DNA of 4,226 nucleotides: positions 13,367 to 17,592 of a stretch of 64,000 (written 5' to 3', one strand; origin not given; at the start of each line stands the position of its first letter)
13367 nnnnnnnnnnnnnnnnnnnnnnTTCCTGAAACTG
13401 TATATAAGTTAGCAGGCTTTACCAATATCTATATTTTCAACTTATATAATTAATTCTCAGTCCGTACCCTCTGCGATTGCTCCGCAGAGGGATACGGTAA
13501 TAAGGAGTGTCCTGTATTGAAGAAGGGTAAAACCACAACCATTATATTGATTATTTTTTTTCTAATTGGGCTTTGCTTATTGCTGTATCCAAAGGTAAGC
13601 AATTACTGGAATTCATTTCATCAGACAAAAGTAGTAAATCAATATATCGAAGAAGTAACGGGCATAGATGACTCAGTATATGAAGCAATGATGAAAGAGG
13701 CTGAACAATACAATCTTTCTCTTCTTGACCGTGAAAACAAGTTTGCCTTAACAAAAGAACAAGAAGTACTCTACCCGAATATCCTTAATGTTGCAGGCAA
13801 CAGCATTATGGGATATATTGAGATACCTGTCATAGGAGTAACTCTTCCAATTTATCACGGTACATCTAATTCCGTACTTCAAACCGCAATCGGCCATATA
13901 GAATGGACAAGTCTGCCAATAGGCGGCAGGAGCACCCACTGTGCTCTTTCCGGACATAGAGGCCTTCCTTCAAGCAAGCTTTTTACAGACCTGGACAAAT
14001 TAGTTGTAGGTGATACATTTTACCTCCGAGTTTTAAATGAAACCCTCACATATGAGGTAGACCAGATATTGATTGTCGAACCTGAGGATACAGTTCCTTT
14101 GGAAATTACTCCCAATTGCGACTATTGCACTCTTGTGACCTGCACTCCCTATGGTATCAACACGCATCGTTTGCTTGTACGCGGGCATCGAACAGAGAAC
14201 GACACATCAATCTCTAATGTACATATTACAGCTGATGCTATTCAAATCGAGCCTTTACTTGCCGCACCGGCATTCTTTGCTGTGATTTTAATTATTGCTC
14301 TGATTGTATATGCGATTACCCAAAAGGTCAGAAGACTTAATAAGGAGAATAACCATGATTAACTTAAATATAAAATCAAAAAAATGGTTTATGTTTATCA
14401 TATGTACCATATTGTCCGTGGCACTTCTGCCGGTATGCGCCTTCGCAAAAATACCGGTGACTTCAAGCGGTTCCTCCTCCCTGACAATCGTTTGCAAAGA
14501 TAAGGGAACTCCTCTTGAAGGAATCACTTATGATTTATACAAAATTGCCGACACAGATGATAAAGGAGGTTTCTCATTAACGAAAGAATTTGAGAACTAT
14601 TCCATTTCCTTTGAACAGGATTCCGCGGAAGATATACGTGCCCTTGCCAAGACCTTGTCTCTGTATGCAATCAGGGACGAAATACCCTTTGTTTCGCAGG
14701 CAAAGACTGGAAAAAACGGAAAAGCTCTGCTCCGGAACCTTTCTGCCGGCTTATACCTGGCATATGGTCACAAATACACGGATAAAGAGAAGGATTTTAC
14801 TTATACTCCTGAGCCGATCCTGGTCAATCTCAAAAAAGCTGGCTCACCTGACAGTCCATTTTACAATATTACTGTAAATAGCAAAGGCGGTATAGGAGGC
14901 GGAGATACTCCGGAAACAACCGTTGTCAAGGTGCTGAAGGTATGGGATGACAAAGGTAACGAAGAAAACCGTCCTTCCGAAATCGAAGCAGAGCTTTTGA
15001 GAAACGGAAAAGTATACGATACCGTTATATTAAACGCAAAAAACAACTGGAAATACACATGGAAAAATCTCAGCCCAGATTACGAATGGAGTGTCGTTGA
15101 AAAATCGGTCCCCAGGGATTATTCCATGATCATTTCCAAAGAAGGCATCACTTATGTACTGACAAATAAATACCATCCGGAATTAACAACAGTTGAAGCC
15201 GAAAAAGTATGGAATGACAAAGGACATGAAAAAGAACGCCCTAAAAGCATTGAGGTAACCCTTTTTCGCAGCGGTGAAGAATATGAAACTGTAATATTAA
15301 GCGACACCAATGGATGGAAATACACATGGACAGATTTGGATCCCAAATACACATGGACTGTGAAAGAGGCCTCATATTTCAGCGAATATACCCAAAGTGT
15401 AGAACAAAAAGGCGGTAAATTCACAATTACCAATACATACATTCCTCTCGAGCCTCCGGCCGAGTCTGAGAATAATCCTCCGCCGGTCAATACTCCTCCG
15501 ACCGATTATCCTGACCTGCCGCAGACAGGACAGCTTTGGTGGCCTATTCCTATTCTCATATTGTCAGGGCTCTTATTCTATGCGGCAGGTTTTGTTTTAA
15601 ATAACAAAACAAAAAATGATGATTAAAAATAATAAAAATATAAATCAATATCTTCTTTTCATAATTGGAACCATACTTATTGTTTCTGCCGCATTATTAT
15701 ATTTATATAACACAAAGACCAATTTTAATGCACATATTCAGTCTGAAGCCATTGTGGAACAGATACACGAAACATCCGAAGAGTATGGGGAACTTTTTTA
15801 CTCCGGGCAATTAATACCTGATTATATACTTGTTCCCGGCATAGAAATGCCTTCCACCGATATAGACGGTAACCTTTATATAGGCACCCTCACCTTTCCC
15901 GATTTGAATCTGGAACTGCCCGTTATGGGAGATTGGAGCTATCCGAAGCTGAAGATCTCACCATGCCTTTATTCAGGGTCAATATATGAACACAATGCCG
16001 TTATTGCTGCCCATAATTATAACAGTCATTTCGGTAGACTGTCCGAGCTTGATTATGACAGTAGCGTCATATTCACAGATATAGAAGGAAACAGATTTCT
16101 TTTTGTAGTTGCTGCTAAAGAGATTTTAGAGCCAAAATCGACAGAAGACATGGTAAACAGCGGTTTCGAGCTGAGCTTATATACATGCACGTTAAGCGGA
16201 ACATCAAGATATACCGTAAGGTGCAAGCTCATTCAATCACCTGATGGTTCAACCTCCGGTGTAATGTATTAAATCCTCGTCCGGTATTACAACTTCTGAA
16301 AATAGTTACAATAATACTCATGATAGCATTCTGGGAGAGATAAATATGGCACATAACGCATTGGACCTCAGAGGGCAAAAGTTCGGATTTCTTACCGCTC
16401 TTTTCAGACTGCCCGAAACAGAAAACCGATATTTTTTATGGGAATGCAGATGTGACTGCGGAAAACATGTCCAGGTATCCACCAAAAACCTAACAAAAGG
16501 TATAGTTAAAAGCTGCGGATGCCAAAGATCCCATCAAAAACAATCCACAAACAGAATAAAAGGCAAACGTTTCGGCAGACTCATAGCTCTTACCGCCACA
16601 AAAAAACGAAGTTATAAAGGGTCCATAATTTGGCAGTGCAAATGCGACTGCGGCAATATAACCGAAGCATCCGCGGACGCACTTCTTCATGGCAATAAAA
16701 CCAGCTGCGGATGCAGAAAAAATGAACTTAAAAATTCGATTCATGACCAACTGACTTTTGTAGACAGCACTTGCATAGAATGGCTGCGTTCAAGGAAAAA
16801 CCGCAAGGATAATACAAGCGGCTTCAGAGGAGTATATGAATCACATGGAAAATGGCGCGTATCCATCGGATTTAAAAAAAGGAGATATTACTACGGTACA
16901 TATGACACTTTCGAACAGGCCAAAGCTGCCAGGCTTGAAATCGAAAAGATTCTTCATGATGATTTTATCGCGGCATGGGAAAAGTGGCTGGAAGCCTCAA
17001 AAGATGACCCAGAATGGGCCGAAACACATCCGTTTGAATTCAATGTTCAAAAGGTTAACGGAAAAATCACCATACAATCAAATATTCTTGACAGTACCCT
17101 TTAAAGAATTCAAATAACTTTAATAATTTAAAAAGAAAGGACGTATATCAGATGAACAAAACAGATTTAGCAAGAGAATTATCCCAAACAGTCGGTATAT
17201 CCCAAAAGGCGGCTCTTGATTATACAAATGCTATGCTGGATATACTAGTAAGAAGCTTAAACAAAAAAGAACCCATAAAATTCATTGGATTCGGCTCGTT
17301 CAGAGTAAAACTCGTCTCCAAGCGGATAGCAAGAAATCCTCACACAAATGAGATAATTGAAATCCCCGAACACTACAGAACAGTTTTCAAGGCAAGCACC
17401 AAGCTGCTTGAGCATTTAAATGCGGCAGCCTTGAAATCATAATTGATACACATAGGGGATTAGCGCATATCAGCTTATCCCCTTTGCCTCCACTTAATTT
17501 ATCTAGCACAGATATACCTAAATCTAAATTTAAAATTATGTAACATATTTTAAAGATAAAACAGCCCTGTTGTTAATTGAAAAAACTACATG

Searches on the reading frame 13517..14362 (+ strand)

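Call 10: search_protein_families(library=pfam, proteins=[window:13517-14362:+], max_evalue=0.001)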
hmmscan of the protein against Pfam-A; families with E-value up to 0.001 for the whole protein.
window:13517-14362:+ (281 aa): 1 family
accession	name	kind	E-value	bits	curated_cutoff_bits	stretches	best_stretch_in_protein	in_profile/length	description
PF04203.18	Sortase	-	1.7e-23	83.1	26.6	1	101-225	1-124/125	Sortase domain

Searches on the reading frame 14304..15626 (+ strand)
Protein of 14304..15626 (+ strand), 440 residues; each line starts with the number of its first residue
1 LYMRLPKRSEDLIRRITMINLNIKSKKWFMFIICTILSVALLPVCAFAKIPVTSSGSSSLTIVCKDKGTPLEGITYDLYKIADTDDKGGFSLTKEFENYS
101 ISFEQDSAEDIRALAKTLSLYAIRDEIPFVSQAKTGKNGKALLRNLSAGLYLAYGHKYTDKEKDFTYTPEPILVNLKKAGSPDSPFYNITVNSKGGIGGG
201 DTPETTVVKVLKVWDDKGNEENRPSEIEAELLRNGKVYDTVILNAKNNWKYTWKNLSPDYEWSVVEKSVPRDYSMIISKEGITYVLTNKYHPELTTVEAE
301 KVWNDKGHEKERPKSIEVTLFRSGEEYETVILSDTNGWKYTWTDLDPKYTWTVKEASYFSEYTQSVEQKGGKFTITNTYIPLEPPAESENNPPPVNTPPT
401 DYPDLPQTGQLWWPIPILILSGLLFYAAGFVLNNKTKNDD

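Call 10: search_protein_families(library=pfam, proteins=[window:14304-15626:+], max_evalue=0.001)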
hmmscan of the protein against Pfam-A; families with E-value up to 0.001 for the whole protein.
window:14304-15626:+ (440 aa): 2 families
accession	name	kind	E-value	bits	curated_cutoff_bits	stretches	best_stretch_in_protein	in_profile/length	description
PF05738.19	Cna_B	-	1.4e-33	115.6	22.3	2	297-378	1-87/87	Cna protein B-type domain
PF17802.7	SpaA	-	4.3e-05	24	23.1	0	65-152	10-55/91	Prealbumin-like fold domain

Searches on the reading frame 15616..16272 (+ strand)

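Call 10: search_protein_families(library=pfam, proteins=[window:15616-16272:+], max_evalue=0.001)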
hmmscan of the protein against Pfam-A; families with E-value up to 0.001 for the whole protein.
window:15616-16272:+ (218 aa): 1 family
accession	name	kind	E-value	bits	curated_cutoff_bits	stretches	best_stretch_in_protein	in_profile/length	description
PF04203.18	Sortase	-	7.5e-12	45.5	26.6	1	93-205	2-124/125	Sortase domain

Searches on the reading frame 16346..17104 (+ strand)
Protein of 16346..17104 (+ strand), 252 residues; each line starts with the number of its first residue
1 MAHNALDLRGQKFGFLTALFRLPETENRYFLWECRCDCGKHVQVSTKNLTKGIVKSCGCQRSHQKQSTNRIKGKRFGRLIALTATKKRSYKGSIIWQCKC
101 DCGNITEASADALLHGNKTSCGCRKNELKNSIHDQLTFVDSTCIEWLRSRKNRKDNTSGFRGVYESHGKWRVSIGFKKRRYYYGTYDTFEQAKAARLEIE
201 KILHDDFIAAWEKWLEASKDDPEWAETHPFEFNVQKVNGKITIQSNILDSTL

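Call 10: search_protein_families(library=pfam, proteins=[window:16346-17104:+], max_evalue=0.001)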
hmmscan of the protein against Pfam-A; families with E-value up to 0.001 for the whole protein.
window:16346-17104:+ (252 aa): 0 families

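Call 12: search_protein_families(library=ncbifam, proteins=[window:16346-17104:+], max_evalue=0.01)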
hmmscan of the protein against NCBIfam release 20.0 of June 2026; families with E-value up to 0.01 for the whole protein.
window:16346-17104:+ (252 aa): 1 family
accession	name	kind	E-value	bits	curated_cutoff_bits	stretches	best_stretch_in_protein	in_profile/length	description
NF035954.1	ocin_CA_C0660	subfamily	0.00086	19.3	60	0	33-69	20-56/64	CA_C0660 family putative sactipeptide bacteriocin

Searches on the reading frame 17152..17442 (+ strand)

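Call 81: search_protein_families(library=pfam, proteins=[window:17152-17442:+], max_evalue=0.05)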
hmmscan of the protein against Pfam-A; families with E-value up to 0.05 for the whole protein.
window:17152-17442:+ (96 aa): 2 families
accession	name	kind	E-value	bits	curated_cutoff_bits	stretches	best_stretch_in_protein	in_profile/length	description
PF00216.26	Bac_DNA_binding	-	3.4e-23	82.1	22.4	1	1-90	1-90/90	Bacterial DNA-binding protein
PF18175.6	HU-CCDC81_bac_2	-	0.022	15.1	35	1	6-53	3-50/70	CCDC81-like prokaryotic HU domain 2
